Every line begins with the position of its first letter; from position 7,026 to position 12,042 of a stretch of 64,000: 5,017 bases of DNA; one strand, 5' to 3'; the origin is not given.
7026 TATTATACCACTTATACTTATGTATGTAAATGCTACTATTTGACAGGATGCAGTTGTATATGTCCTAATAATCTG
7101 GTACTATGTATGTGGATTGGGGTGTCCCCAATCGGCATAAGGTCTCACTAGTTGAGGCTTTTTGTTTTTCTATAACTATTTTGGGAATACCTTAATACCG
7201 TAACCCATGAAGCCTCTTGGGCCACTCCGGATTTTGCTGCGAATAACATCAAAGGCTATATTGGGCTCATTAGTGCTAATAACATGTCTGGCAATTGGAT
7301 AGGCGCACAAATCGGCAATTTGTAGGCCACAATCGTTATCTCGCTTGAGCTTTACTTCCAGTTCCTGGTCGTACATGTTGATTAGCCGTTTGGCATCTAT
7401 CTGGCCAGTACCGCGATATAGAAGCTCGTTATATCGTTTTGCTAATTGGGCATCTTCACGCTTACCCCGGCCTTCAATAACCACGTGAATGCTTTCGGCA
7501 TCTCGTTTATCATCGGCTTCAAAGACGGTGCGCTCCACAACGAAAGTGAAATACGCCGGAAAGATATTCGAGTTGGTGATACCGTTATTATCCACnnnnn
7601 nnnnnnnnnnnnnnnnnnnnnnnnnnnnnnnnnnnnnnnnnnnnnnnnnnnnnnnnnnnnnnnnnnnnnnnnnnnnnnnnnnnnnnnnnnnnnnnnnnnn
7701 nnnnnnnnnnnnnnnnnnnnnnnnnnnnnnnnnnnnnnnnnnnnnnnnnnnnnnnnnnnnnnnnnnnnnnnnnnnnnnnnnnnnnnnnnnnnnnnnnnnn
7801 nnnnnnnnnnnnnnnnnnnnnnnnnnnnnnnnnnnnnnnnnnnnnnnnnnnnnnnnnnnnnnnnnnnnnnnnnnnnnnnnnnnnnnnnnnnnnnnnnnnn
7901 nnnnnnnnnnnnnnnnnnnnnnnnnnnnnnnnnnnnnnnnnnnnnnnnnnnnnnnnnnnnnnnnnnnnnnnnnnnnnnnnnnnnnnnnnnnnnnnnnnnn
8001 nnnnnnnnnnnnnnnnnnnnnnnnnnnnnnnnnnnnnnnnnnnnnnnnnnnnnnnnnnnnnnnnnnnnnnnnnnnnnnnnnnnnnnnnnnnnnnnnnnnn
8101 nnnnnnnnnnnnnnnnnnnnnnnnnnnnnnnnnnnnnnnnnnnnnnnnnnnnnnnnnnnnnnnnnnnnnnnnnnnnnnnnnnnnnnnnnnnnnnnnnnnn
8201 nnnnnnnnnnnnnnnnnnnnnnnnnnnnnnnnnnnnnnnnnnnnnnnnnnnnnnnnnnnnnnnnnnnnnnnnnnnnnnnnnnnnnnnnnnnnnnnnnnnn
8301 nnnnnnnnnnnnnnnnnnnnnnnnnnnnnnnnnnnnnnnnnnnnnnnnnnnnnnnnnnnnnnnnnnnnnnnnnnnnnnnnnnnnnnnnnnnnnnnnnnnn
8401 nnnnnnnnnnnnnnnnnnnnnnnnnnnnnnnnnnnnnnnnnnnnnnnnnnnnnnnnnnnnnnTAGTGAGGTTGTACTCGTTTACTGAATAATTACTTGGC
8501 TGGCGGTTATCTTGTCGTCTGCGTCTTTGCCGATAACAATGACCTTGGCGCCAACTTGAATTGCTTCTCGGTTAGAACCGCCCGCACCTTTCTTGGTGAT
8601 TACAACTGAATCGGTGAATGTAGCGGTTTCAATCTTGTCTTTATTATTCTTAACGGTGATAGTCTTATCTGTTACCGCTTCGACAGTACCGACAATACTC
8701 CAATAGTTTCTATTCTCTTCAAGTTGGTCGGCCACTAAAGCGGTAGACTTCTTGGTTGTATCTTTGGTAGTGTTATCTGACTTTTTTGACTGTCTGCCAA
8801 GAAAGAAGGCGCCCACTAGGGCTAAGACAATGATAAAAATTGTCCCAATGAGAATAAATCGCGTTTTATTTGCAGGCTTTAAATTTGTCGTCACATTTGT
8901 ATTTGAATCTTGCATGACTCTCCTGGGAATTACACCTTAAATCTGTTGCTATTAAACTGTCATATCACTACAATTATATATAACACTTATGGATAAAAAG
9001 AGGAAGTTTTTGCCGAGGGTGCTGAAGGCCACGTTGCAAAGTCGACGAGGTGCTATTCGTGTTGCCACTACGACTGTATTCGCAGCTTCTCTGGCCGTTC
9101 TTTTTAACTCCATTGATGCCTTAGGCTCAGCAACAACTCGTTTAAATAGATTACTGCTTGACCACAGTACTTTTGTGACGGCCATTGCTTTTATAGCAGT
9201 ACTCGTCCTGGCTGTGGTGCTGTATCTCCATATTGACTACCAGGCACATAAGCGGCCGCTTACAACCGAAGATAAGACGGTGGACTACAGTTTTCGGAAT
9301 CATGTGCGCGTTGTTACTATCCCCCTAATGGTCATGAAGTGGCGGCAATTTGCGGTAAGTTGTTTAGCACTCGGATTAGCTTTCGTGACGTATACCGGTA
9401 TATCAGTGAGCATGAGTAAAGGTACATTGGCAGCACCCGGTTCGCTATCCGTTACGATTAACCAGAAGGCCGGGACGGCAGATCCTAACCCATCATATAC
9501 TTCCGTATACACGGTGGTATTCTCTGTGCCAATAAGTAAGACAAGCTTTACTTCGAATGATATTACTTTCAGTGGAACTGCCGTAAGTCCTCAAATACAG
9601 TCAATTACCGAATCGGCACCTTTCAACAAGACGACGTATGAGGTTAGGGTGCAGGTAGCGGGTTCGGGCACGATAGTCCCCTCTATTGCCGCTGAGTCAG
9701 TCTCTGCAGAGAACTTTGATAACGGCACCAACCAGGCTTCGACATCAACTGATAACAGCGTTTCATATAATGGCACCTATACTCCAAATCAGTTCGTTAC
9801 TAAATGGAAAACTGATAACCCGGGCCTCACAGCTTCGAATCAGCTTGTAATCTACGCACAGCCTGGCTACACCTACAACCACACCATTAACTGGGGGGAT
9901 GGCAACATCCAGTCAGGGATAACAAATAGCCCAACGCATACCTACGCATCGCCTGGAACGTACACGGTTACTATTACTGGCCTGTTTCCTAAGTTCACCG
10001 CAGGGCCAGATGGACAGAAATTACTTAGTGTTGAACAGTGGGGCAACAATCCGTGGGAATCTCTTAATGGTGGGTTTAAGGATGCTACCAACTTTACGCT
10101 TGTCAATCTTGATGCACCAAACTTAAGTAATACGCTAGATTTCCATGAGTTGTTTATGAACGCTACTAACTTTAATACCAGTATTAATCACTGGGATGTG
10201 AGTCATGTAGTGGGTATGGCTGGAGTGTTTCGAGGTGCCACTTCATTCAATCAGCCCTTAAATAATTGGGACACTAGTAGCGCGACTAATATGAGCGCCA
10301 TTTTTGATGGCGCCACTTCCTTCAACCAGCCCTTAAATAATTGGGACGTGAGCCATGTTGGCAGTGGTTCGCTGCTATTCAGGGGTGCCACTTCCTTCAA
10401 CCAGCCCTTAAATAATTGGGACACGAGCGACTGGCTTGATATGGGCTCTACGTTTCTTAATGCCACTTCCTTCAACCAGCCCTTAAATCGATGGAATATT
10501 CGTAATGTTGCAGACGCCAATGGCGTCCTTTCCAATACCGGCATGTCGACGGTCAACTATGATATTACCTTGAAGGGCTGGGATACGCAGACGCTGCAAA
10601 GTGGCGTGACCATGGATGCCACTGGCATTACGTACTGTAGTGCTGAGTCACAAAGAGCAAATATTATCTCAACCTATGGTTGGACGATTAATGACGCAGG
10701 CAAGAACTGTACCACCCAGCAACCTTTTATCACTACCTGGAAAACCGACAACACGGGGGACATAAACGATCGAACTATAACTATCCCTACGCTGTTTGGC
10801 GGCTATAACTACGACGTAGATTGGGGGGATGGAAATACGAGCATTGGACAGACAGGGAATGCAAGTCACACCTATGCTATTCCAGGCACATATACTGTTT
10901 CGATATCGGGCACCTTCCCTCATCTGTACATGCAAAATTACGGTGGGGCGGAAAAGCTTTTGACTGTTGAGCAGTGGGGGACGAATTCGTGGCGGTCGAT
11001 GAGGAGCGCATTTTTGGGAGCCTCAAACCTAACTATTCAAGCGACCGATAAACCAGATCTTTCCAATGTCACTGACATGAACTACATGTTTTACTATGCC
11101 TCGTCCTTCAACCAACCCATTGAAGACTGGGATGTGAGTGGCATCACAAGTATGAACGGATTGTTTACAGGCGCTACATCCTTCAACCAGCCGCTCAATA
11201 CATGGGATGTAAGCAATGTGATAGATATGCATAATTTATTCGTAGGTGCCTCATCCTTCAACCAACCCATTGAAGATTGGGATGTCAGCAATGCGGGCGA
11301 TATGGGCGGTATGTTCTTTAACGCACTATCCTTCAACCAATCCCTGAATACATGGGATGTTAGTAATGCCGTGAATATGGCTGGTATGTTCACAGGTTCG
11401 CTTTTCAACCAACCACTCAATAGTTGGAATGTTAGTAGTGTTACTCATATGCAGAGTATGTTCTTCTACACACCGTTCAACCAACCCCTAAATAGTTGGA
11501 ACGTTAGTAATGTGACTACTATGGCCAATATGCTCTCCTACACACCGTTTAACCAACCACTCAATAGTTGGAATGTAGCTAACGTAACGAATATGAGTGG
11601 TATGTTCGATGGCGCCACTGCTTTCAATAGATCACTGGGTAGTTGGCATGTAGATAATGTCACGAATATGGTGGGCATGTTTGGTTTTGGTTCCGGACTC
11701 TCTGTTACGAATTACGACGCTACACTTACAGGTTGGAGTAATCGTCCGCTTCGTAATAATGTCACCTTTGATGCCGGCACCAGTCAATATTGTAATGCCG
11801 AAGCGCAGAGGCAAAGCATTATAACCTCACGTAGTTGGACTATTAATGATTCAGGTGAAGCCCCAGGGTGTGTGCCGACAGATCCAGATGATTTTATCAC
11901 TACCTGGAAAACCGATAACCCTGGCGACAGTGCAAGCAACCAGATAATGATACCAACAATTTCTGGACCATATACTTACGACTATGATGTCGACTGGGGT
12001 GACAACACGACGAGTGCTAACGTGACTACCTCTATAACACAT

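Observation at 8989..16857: Giant (2,622-codon) histidine kinase whose sensor is a four-module BspA/DUF285 LRR adhesin-like ectodomain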

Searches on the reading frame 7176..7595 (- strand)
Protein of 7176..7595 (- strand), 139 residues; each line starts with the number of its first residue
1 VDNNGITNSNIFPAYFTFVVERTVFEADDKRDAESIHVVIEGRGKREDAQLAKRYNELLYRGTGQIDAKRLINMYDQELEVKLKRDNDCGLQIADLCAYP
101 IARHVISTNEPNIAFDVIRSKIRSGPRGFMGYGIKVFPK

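Call 19: search_protein_families(library=pfam, proteins=[window:7176-7595:-], max_evalue=0.001)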
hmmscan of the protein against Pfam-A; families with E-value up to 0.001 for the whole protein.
window:7176-7595:- (139 aa): 1 family
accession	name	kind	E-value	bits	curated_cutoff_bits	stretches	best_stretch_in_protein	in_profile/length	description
PF12686.12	DUF3800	-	3.7e-07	31.4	21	1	27-104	73-149/149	Protein of unknown function (DUF3800)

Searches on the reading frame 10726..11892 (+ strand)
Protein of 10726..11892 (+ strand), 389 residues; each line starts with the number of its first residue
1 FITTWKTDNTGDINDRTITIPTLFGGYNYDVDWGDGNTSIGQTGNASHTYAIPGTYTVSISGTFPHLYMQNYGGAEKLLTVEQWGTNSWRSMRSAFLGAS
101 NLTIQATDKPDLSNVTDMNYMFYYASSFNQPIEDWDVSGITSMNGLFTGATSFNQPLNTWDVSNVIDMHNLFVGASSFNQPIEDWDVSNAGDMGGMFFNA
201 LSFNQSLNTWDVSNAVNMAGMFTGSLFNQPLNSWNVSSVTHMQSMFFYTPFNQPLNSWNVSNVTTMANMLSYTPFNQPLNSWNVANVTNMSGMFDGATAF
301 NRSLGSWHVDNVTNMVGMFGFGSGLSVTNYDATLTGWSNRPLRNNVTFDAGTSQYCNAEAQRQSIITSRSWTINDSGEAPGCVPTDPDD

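Call 68: search_solved_structures(query=window:10726-11892:+, max_evalue=0.01)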
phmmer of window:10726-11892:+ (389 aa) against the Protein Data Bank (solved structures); distinct sequences matched with E-value up to 0.01: 0.
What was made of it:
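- Closest known: DUF285 / PARCEL-repeat. Different: No solved structure of a sequence relative exists (call 68).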

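Call 92: predict_structure(alignment_id=A4)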
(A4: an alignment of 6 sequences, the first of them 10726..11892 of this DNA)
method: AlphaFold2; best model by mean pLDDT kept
length: 389 residues; sequences in the alignment: 6
mean_pLDDT: 88.7   pTM: 0.84
mean pLDDT of the five models: 88.7, 88.1, 88.1, 87.8, 76.2
residues with pLDDT >= 90: 234; 70-90: 127; 50-70: 26; < 50: 2
segments of 3 or more residues with pLDDT < 50: none
pLDDT, mean of each block of 10 residues (from residue 1): 87 79 76 92 82 93 84 86 91 90 87 94 74 90 92 78 97 77 92 93 81 97 86 93 93 85 97 85 95 91 93 95 93 95 96 95 96 96 61
secondary structure, 60 per line:
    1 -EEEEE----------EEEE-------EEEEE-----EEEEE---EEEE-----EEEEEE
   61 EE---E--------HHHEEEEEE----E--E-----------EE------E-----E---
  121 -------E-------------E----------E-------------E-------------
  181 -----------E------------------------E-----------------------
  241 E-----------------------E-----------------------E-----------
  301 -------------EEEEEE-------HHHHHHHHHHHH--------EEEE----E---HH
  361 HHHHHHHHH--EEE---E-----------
elements in order: E2-6 E17-20 E28-32 E38-42 E46-49 E55-62 E78-83 E314-319 H327-338 E347-350 H359-369 E372-374
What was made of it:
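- Checked: It shows a 7-strand beta-sandwich head, a one-strand-per-repeat solenoid and a two-helix cap (call 92).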

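Call 94: fold_search(model_id=the predicted structure, library=pdb)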
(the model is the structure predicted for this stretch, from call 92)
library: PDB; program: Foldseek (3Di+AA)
matches with E <= 10: 442; with E <= 0.001: 0
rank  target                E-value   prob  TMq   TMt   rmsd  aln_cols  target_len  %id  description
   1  5a5c_A                5.7e-03  0.95  0.29  0.33  12.7       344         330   13  Structure of an engineered neuronal LRRTM2 adhesion molecule (released 2016-02-03)
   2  5a5c_B                7.9e-03  0.99  0.35  0.39   9.3       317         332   12  Structure of an engineered neuronal LRRTM2 adhesion molecule (released 2016-02-03)
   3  4r5d                  2.9e-02  0.33  0.19  0.18  14.8       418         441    9  Crystal structure of computational designed leucine rich repeats DLRR_G3 in space group F222 (released 2015-01-07)
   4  4r6g                  4.8e-02  0.25  0.19  0.16  14.6       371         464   12  Crystal structure of computational designed leucine rich repeats DLRR_K in space group P22121 (released 2015-01-07)
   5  5o0k_B                7.1e-02  0.25  0.18  0.22  14.9       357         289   10  Deglycosylated Nogo Receptor with native disulfide structure (released 2017-10-18)
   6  6ejx_A                8.6e-02  0.33  0.18  0.25  13.5       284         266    9  The metal ion-dependent adhesion site (MIDAS) of the alphaMbeta2 integrin Mac-1 I-domain promiscuously and competitive (released 2018-10-24)
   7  4p8s_A                1.3e-01  0.20  0.17  0.21  15.0       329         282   12  Crystal structure of Nogo-receptor-2 (released 2014-04-09)
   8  8yl7_C                1.4e-01  0.21  0.23  0.23  12.6       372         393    8  EDS1-SAG101-NRG1C heterotrimer (released 2025-01-29)
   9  7b1d_C                1.4e-01  0.15  0.19  0.12  14.6       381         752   12  Cryo-EM of Aedes Aegypti Toll5A (released 2022-07-13)
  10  6nig_D                1.9e-01  0.35  0.28  0.21  13.2       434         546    9  Crystal structure of the human TLR2-Diprovocim complex (released 2019-04-17)
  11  5o0q_C                2.1e-01  0.18  0.19  0.24  14.7       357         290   10  Deglycosylated Nogo Receptor with native disulfide structure (released 2017-10-18)
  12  5o0k_A                2.3e-01  0.16  0.18  0.23  15.0       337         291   12  Deglycosylated Nogo Receptor with native disulfide structure (released 2017-10-18)
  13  4per_A                2.4e-01  0.16  0.21  0.18  14.1       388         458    6  Structure of Gallus gallus ribonuclease inhibitor complexed with Gallus gallus ribonuclease I (released 2014-06-25)
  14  5o0l_B                2.6e-01  0.13  0.16  0.20  15.1       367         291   11  Deglycosylated Nogo Receptor with native disulfide structure 2 (released 2017-10-18)
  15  5o0l_A                2.6e-01  0.10  0.14  0.17  14.9       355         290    8  Deglycosylated Nogo Receptor with native disulfide structure 2 (released 2017-10-18)
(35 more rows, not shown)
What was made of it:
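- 10726..11892 (+): Super-module 2: head, 8 units, cap. The AF2 model has pLDDT 88.7 (call 92) and gives LRR-type matches (call 94).
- Closest known: DUF285 / PARCEL-repeat. Same: The model is an LRR-like solenoid (calls 92, 94).
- Checked: The best PDB matches are LRR ectodomains, but weakly (E 6e-3; call 94).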
